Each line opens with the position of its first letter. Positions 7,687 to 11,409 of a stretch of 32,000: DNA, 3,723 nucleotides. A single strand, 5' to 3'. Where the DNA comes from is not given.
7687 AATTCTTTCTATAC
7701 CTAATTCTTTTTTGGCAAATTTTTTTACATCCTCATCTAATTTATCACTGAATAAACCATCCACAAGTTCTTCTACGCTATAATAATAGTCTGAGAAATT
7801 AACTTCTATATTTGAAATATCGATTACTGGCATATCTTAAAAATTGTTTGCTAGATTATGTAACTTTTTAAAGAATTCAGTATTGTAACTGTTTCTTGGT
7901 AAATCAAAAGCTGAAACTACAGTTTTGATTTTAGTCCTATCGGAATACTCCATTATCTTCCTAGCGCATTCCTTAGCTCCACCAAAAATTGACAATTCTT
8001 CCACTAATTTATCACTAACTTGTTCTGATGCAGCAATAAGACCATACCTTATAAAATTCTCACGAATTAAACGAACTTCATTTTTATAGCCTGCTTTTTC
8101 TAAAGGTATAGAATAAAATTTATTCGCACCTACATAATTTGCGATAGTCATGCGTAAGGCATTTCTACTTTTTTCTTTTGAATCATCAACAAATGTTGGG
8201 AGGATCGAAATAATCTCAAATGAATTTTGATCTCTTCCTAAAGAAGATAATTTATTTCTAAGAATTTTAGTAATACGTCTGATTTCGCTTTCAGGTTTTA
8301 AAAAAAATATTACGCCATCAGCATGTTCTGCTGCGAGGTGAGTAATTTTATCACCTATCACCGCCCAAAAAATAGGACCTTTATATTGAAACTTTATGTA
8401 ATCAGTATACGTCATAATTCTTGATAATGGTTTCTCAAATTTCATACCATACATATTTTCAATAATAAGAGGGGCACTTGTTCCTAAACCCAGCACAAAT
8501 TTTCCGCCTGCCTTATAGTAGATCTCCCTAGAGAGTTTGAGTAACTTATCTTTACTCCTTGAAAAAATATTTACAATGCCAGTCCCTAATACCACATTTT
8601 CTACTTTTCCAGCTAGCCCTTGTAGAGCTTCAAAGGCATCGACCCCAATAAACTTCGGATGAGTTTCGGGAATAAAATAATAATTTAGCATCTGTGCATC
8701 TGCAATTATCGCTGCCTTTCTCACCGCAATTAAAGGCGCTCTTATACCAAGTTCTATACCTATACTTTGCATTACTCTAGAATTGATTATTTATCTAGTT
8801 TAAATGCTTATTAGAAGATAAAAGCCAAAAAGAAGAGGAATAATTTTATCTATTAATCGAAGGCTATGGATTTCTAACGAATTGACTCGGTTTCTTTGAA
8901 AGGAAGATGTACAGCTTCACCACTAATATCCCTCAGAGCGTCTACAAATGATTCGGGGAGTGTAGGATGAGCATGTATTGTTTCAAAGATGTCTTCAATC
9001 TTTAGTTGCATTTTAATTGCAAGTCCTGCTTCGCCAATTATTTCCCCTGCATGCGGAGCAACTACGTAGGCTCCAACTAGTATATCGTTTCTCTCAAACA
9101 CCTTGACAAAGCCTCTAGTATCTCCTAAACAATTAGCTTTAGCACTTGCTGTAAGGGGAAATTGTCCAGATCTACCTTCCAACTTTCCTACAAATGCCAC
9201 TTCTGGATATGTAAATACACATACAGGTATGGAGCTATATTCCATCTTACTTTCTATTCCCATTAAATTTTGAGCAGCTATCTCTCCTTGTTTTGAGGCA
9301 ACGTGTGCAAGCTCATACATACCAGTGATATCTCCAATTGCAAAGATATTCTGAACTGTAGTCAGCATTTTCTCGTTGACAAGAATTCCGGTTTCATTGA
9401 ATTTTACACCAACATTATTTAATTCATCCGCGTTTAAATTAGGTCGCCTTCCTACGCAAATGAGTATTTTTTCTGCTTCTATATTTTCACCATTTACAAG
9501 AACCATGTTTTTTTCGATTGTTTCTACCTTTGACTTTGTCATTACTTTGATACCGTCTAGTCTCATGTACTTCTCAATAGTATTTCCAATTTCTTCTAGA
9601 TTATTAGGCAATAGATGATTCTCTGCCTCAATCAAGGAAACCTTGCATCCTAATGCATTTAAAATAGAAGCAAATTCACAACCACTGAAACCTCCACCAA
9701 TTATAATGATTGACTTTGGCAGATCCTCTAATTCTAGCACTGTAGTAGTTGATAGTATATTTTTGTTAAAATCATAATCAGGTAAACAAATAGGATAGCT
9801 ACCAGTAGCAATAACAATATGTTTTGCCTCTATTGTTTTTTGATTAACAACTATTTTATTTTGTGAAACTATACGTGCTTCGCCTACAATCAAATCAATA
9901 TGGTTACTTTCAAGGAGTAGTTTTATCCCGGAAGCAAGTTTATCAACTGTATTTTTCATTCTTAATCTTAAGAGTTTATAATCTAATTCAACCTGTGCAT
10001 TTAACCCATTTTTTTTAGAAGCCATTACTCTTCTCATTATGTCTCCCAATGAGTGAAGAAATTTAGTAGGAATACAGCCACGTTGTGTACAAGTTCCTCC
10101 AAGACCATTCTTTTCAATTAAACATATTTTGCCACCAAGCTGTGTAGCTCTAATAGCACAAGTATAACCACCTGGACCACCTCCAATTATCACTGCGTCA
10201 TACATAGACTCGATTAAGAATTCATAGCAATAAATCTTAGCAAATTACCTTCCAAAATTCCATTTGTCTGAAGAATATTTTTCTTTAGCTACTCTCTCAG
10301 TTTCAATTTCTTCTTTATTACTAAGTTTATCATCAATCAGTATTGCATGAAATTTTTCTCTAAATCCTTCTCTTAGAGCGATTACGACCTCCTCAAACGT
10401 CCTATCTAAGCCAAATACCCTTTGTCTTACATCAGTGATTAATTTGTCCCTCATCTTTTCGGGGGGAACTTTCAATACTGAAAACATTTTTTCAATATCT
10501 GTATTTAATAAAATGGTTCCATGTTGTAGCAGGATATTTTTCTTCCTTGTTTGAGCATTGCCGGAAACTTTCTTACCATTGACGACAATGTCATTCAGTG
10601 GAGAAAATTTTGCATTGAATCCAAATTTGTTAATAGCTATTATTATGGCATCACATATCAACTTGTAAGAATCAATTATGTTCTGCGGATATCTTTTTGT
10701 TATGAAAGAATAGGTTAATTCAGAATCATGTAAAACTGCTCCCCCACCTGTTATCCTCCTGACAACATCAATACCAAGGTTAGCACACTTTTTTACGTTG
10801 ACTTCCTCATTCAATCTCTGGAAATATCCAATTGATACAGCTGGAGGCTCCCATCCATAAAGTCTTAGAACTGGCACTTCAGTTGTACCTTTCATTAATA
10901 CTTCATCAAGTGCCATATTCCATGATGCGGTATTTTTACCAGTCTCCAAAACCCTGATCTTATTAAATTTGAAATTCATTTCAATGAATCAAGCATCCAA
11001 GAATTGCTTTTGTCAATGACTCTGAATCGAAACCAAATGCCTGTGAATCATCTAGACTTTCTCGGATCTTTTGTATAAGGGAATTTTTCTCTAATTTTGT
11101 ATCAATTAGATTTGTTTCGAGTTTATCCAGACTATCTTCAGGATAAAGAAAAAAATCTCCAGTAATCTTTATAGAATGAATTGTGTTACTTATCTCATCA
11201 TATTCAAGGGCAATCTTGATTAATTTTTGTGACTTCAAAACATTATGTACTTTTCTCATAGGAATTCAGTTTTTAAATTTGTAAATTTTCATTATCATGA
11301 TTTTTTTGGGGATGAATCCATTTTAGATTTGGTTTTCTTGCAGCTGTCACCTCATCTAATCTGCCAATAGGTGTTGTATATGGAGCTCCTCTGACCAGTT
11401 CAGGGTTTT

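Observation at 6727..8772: Two-gene operon: chalcone-synthase-like Cys-His-Asn condensing enzyme plus luciferase-like oxidoreductase in an archaeon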

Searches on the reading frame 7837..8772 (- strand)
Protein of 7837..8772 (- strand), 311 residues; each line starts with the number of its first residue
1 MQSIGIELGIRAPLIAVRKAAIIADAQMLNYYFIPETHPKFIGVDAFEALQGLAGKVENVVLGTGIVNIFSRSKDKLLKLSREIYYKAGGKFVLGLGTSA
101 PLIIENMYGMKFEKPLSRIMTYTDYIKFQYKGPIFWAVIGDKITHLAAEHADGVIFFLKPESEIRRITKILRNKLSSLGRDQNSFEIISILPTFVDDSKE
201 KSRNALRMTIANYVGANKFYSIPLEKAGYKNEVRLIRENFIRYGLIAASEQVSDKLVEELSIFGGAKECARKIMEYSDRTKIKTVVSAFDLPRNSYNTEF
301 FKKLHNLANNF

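Call 3: search_protein_families(library=pfam, proteins=[window:7837-8772:-], max_evalue=1)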
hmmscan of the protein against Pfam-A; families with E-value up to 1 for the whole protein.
window:7837-8772:- (311 aa): 2 families
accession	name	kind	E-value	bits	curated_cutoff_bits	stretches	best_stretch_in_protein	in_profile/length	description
PF00296.26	Bac_luciferase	-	1.5e-26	93.9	27.9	2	132-278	166-309/314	Luciferase-like monooxygenase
PF25145.1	NfeD1b_N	-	0.12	12.4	40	1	231-285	9-63/189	NfeD1b, N-terminal domain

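Call 4: search_protein_families(library=ncbifam, proteins=[window:7837-8772:-], max_evalue=1)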
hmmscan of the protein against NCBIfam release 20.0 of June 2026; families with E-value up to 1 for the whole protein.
window:7837-8772:- (311 aa): 16 families
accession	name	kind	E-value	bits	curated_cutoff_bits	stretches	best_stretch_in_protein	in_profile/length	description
TIGR03559.1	F420_Rv3520c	subfamily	2.3e-28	99.2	335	2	4-124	2-118/325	LLM class F420-dependent oxidoreductase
TIGR04024.1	F420_NP1902A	hypoth_equivalog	3.7e-27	94.9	345.4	2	37-127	33-123/330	TIGR04024 family LLM class F420-dependent oxidoreductase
NF002619.0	PRK02271.1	equivalog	2.2e-22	79.8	276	2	129-281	149-300/329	5,10-methylenetetrahydromethanopterin reductase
TIGR03841.1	F420_Rv3093c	subfamily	8.2e-21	74.7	213.65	2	132-279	147-287/298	LLM class F420-dependent oxidoreductase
TIGR03564.1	F420_MSMEG_4879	subfamily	2.1e-17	63.6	234.25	2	39-125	19-105/265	TIGR03564 family F420-dependent LLM class oxidoreductase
TIGR03617.1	F420_MSMEG_2256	subfamily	5.8e-17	61.6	278.15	2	45-126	20-101/318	TIGR03617 family F420-dependent LLM class oxidoreductase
TIGR03555.1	F420_mer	equivalog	2.6e-15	56.6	348.7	2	129-282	148-300/325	5,10-methylenetetrahydromethanopterin reductase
TIGR03620.1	F420_MSMEG_4141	subfamily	3e-15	56.3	219.8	1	48-287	46-259/280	TIGR03620 family F420-dependent LLM class oxidoreductase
TIGR03857.1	F420_MSMEG_2249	hypoth_equivalog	1.1e-11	44.6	218.4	2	129-278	149-313/329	TIGR03857 family LLM class F420-dependent oxidoreductase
TIGR03842.1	F420_CPS_4043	hypoth_equivalog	3e-05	23.3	295.45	1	130-208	143-221/329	TIGR03842 family LLM class F420-dependent oxidoreductase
TIGR03619.1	F420_Rv2161c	subfamily_domain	3.4e-05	23.6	166.9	1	132-202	158-226/247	TIGR03619 family F420-dependent LLM class oxidoreductase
TIGR03560.1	F420_Rv1855c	subfamily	0.00027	20.8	231.4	2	32-123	37-129/227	TIGR03560 family F420-dependent LLM class oxidoreductase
TIGR04020.1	seco_metab_LLM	subfamily_domain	0.0008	18.6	244.45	1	162-275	198-308/341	MupA/Atu3671 family FMN-dependent luciferase-like monooxygenase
TIGR03860.1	FMN_nitrolo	subfamily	0.0017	17.2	279.7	1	144-207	221-284/422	NtaA/DmoA family FMN-dependent monooxygenase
TIGR03856.1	F420_MSMEG_2906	subfamily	0.0028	17.2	243.7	1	32-186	38-205/249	LLM class F420-dependent oxidoreductase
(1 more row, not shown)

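Call 48: search_solved_structures(query=window:7837-8772:-, max_evalue=0.001, show_alignments=2)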
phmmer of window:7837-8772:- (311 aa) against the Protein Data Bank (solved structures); distinct sequences matched with E-value up to 0.001: 4.
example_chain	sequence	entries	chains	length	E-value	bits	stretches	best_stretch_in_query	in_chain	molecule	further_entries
1z69_A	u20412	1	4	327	1.5e-09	40.9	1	133-276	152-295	Coenzyme F420-dependent N(5),N(10)-methylenetetrahydromethanopterin reductase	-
8qpl_A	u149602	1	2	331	2.8e-08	36.7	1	129-278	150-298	5,10-methylenetetrahydromethanopterin reductase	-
8qpm_A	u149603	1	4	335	3e-08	36.6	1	129-278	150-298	5,10-methylenetetrahydromethanopterin reductase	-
8qq8_A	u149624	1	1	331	3.4e-08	36.4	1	129-278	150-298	5,10-methylenetetrahydromethanopterin reductase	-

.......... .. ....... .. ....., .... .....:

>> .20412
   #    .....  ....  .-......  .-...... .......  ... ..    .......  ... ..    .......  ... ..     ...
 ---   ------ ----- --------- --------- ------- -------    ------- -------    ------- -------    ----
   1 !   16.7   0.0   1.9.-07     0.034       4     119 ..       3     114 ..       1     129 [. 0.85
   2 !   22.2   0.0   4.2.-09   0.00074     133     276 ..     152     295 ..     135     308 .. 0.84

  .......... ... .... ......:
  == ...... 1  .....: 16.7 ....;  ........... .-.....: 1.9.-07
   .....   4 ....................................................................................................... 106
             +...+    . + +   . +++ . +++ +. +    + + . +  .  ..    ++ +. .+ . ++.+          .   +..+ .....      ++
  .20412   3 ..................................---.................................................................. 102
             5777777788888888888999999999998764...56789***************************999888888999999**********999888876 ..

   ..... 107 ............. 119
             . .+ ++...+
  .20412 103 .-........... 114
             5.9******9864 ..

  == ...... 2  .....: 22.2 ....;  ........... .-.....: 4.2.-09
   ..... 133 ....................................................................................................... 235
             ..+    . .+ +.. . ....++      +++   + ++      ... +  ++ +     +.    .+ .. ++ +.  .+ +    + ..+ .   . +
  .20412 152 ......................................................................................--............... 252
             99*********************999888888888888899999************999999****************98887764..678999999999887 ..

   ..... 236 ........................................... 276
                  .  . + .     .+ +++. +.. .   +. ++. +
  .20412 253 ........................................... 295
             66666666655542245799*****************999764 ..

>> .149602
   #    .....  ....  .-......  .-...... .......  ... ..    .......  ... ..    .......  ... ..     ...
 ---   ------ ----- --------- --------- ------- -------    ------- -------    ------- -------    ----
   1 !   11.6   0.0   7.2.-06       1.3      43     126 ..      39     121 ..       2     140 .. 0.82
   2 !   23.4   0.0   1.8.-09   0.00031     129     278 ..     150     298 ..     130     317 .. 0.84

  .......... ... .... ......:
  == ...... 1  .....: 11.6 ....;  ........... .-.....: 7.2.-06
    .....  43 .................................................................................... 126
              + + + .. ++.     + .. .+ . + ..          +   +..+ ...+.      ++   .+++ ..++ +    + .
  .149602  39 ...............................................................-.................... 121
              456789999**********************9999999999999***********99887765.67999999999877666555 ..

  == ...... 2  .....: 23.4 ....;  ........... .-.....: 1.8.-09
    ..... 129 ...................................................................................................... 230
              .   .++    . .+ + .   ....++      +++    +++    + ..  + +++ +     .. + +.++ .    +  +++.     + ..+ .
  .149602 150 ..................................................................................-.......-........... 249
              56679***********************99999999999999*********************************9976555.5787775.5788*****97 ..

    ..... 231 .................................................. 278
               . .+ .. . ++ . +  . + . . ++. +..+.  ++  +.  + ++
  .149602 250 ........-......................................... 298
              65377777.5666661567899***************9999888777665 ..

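Call 49: find_homologous_proteins(query=window:7837-8772:-, max_evalue=0.00001)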
Query window:7837-8772:- (311 aa): 253 proteins with E <= 0.00001 among 2122 candidates; the best 120 are listed.
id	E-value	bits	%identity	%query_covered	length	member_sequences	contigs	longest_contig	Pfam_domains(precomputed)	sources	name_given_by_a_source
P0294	1.6e-182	623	91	100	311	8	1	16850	PF00296.27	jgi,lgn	jgi:alkanesulfonate monooxygenase SsuD/methylene tetrahydromethanopterin reductase-like flavin-depen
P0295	2.8e-146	504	72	100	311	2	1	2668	PF00296.27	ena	-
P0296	3.3e-143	494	71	100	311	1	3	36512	PF00296.27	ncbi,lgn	ncbi:MAG: LLM class flavin-dependent oxidoreductase [Nitrosopumilaceae archaeon]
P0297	2.5e-142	491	69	100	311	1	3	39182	PF00296.27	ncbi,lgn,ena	-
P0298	1.8e-140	485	70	100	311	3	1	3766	PF00296.27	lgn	-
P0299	2.4e-140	485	68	100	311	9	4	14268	PF00296.27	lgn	-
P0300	8.0e-140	483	68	100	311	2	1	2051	PF00296.27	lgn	-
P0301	1.4e-139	482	69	100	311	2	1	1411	PF00296.27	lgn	-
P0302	1.4e-137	476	69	99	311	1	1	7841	PF00296.27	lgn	-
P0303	6.2e-134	464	66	100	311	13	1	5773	PF00296.27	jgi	jgi:alkanesulfonate monooxygenase SsuD/methylene tetrahydromethanopterin reductase-like flavin-depen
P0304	5.6e-130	451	64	98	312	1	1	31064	PF00296.27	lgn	-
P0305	5.2e-129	448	64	98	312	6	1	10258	PF00296.27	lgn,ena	-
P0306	2.8e-126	439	65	98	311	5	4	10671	PF00296.27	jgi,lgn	jgi:alkanesulfonate monooxygenase SsuD/methylene tetrahydromethanopterin reductase-like flavin-depen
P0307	9.3e-126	437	64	98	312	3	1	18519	PF00296.27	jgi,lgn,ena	-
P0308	2.1e-122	426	61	100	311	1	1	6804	PF00296.27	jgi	-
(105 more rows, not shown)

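Call 65: predict_structure(alignment_id=A4)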
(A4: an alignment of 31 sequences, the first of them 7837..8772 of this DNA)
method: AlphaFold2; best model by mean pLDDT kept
length: 311 residues; sequences in the alignment: 31
mean_pLDDT: 91.9   pTM: 0.90
mean pLDDT of the five models: 91.9, 91.1, 90.7, 90.1, 88.9
residues with pLDDT >= 90: 249; 70-90: 45; 50-70: 15; < 50: 2
segments of 3 or more residues with pLDDT < 50: none
pLDDT, mean of each block of 10 residues (from residue 1): 90 95 98 87 87 95 91 94 97 88 52 79 96 93 94 95 95 96 94 94 94 86 92 96 95 97 97 96 96 94 97 93
secondary structure, 60 per line:
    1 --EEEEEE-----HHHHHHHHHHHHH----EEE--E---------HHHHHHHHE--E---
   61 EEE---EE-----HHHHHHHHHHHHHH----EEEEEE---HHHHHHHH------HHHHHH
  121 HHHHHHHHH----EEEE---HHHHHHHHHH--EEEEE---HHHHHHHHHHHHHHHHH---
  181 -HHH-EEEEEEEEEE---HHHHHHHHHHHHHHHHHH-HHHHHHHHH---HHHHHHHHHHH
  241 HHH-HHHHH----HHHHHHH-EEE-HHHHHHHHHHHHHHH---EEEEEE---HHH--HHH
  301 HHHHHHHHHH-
elements in order: E3-8 H14-26 E31-33 H46-53 E61-63 H74-87 E92-97 H101-108 H115-129 E134-137 H141-150 E153-157 H161-177 E186-195 H199-216 H218-226 H230-243 H245-249 H254-260 E262-264 H266-280 E284-289 H298-310

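Call 69: fold_search(model_id=the predicted structure, library=pdb)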
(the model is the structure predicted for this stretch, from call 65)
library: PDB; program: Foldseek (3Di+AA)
matches with E <= 10: 1572; with E <= 0.001: 173
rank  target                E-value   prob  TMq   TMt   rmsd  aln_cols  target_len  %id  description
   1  8qpl_A                3.0e-17  1.00  0.81  0.77   3.4       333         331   20  F420-Dependent Methylene-Tetrahydromethanopterin Reductase with F420 from Methanocaldococcus jannaschii (released 2024-05-29)
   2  8qq8                  2.1e-16  1.00  0.80  0.76   3.8       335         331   18  Crystal Structure of F420-dependent Methylene-Tetrahydromethanopterin Reductase Mutant E6Q from Methanocaldococcus Janna (released 2024-05-29)
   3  8qpm_A                2.5e-16  1.00  0.81  0.77   3.3       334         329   19  Structure of methylene-tetrahydromethanopterin reductase from Methanocaldococcus jannaschii (released 2024-05-29)
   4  1z69_A                7.1e-16  1.00  0.83  0.79   3.1       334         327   19  Crystal structure of methylenetetrahydromethanopterin reductase (Mer) in complex with coenzyme F420 (released 2005-06-21)
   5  8qpm_C                1.1e-15  1.00  0.82  0.79   3.3       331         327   19  Structure of methylene-tetrahydromethanopterin reductase from Methanocaldococcus jannaschii (released 2024-05-29)
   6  8qpl_B                1.1e-15  1.00  0.79  0.76   3.8       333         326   20  F420-Dependent Methylene-Tetrahydromethanopterin Reductase with F420 from Methanocaldococcus jannaschii (released 2024-05-29)
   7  1ezw                  1.9e-15  1.00  0.82  0.74   3.8       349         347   17  STRUCTURE OF COENZYME F420 DEPENDENT TETRAHYDROMETHANOPTERIN REDUCTASE FROM METHANOPYRUS KANDLERI (released 2000-09-06)
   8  1f07_A                2.0e-15  1.00  0.83  0.81   3.2       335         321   18  STRUCTURE OF COENZYME F420 DEPENDENT TETRAHYDROMETHANOPTERIN REDUCTASE FROM METHANOBACTERIUM THERMOAUTOTROPHICUM (released 2000-09-06)
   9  9gnc_B                5.9e-14  1.00  0.65  0.74   5.1       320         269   16  KvPepIY122A mutant in complex with F420, F420-dependent oxidoreductase (released 2025-06-11)
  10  9gnc_A                9.9e-14  1.00  0.65  0.72   5.0       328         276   16  KvPepIY122A mutant in complex with F420, F420-dependent oxidoreductase (released 2025-06-11)
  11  9gm0_A                1.1e-13  1.00  0.65  0.73   4.9       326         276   15  KvPepI F420-dependent oxidoreductase, F420 complex (released 2025-06-11)
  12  9g64_B                1.4e-13  1.00  0.65  0.74   5.1       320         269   16  F420-dependent oxidoreductase (released 2025-06-11)
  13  9gnd_A                1.6e-13  1.00  0.65  0.72   4.9       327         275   14  KvPepIH62A mutant in complex with F420,F420-dependent oxidoreductase (released 2025-06-11)
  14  9gm0_B                1.7e-13  1.00  0.65  0.74   5.1       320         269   16  KvPepI F420-dependent oxidoreductase, F420 complex (released 2025-06-11)
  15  9gkh_A                2.1e-13  1.00  0.65  0.74   5.0       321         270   16  KvPepIH62A mutant,F420-dependent oxidoreductase (released 2025-06-11)
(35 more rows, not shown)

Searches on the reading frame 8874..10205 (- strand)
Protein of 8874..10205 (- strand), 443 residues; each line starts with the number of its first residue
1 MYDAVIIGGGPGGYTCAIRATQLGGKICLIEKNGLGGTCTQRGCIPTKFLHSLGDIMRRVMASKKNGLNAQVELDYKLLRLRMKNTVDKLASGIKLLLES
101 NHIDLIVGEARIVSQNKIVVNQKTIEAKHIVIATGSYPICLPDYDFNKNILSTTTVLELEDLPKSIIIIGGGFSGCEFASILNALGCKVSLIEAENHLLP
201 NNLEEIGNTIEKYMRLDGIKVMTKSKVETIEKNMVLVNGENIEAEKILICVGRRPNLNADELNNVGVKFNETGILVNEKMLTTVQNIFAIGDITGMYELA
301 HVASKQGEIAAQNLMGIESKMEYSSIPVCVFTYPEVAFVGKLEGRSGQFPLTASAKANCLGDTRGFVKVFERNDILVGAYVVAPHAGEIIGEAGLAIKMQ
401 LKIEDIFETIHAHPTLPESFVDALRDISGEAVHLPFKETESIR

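Call 8: search_protein_families(library=pfam, proteins=[window:8874-10205:-], max_evalue=0.0001)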
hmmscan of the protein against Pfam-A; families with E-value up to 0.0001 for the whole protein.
window:8874-10205:- (443 aa): 11 families
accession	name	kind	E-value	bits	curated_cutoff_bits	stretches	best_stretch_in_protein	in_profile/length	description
PF07992.20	Pyr_redox_2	-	3.1e-68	230.8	26.1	1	2-307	1-291/291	Pyridine nucleotide-disulphide oxidoreductase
PF02852.28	Pyr_redox_dim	-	4.9e-21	75.4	25.3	1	326-423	1-109/110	Pyridine nucleotide-disulphide oxidoreductase, dimerisation domain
PF00070.33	Pyr_redox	-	9.4e-21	74.6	22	1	166-233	2-69/82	Pyridine nucleotide-disulphide oxidoreductase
PF13738.12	Pyr_redox_3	-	1e-17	64.8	30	1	5-291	1-305/305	Pyridine nucleotide-disulphide oxidoreductase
PF01134.28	GIDA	-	2.3e-13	50.4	22.1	1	3-137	1-151/391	Glucose inhibited division protein A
PF12831.13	FAD_oxidored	-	3.1e-13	50.2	27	1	3-135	1-145/416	FAD dependent oxidoreductase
PF13450.12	NAD_binding_8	-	1.6e-10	41.5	21.9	0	6-41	1-37/68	NAD(P)-binding Rossmann-like domain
PF03486.20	HI0933_like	-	5e-09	36.4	50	0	3-34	2-33/244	HI0933-like protein Rossmann domain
PF01266.30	DAO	-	2.6e-08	34.2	27.9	0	3-42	1-41/353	FAD dependent oxidoreductase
PF00890.30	FAD_binding_2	-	2e-07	31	20.4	1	3-35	1-33/414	FAD binding domain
PF05834.18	Lycopene_cycl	-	8.5e-05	22.2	23.4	0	166-202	2-41/380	Lycopene cyclase protein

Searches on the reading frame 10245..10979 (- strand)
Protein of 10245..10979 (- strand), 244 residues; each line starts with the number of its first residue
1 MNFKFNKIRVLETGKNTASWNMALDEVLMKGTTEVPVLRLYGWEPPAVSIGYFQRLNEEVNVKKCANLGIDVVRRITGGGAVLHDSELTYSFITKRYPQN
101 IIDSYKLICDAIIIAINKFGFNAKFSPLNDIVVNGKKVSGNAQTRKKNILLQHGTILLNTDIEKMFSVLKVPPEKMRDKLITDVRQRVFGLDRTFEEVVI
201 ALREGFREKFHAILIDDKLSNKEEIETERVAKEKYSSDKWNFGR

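Call 8: search_protein_families(library=pfam, proteins=[window:10245-10979:-], max_evalue=0.0001)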
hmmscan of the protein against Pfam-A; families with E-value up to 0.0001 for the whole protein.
window:10245-10979:- (244 aa): 2 families
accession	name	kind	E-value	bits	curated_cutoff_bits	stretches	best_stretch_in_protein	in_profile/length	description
PF21948.1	LplA-B_cat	-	2.7e-49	168.3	27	1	19-195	3-182/200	Lipoyl protein ligase A/B catalytic domain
PF03099.24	BPL_LplA_LipB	-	9.6e-15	55.1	21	1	54-161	5-133/133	Biotin/lipoate A/B protein ligase family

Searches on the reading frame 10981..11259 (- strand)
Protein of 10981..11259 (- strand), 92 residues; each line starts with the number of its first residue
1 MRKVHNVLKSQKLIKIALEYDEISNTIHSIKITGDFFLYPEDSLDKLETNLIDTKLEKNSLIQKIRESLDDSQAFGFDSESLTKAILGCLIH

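Call 8: search_protein_families(library=pfam, proteins=[window:10981-11259:-], max_evalue=0.0001)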
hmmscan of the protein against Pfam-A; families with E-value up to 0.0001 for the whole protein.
window:10981-11259:- (92 aa): 1 family
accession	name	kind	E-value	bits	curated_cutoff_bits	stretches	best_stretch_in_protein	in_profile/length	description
PF10437.14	Lip_prot_lig_C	-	1.9e-06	28.1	24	1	19-78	20-77/85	Bacterial lipoate protein ligase C-terminus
